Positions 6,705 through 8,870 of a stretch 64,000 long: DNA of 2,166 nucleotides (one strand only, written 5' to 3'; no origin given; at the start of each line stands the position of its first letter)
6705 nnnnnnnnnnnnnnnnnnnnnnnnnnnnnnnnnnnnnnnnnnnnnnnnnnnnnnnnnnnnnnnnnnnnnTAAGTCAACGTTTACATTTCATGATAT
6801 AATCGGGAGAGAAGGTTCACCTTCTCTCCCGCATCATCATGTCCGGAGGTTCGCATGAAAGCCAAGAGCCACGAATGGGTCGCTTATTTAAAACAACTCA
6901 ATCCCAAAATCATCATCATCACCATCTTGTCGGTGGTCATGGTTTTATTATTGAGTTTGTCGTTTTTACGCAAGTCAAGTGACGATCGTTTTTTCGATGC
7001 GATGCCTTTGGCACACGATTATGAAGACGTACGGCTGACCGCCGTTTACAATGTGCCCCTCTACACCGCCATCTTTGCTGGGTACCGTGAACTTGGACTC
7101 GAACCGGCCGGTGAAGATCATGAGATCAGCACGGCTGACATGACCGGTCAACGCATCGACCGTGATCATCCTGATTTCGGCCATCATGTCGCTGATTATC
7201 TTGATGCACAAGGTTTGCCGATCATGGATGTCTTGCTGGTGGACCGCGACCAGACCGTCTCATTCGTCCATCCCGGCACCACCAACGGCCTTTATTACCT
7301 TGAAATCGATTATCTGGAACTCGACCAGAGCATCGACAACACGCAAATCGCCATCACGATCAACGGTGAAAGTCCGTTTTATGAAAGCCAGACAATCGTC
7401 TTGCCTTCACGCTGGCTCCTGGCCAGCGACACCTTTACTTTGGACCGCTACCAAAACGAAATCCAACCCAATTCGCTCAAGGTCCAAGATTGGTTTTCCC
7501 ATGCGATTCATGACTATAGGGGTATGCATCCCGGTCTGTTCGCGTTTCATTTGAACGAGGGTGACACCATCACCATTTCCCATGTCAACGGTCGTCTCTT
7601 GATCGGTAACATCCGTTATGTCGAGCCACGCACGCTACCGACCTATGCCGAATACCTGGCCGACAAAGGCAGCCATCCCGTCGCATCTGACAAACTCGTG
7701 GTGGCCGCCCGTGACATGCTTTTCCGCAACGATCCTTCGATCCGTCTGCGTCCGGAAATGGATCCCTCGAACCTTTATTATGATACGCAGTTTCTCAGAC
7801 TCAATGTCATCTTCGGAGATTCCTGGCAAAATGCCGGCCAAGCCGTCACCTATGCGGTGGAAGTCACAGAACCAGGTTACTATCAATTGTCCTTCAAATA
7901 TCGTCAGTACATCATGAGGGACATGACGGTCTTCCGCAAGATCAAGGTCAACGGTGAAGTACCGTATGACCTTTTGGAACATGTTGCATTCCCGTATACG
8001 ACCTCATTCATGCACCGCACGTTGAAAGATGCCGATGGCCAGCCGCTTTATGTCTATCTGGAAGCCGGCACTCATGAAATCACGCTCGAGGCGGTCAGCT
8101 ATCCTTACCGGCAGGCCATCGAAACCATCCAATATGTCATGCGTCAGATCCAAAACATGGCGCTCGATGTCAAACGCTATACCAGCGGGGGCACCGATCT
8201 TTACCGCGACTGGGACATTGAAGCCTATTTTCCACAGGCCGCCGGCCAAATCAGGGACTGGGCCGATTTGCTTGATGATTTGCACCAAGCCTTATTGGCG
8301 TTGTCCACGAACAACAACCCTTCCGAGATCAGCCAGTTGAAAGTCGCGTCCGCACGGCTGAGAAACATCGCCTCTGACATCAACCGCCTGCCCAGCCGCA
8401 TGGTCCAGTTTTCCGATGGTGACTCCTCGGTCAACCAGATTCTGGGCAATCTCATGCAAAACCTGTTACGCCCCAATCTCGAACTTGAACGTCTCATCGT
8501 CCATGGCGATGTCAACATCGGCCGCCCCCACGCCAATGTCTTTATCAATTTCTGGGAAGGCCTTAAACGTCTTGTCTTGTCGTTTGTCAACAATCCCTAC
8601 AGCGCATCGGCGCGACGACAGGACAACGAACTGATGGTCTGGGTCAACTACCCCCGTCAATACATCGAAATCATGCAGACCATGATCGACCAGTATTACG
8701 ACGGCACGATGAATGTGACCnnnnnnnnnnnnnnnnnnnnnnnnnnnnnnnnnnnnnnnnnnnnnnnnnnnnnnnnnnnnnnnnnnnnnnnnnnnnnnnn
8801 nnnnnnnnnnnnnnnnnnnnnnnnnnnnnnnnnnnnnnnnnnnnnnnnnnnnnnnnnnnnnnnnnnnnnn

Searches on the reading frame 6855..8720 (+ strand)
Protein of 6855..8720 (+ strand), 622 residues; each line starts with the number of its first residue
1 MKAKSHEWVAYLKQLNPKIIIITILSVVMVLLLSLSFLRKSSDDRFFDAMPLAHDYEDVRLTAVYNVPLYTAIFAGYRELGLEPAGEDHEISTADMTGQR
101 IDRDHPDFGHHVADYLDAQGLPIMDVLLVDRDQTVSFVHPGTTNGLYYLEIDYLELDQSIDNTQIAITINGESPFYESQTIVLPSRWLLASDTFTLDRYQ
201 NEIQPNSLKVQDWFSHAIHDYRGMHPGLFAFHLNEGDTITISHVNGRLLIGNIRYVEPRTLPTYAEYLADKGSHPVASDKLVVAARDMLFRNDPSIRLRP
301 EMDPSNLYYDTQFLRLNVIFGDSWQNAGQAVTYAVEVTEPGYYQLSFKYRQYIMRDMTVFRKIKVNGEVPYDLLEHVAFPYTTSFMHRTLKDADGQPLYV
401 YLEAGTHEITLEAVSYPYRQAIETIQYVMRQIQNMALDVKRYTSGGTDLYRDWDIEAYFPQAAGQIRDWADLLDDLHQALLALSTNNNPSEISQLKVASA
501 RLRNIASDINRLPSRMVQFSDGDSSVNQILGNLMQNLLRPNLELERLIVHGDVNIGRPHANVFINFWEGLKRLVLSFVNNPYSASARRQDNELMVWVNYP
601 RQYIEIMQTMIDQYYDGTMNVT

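Call 71: search_protein_families(library=pfam, proteins=[window:6855-8720:+], max_evalue=5)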
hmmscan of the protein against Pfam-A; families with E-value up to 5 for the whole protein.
window:6855-8720:+ (622 aa): 1 family
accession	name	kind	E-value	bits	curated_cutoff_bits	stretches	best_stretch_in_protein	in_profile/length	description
PF11308.14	Glyco_hydro_129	-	0.036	13.5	25.6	1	42-75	206-239/324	Glycosyl hydrolases related to GH101 family, GH129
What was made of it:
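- Tried and rejected: A Pfam GH129 hit there at E 0.036 is treated as chance (call 71).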
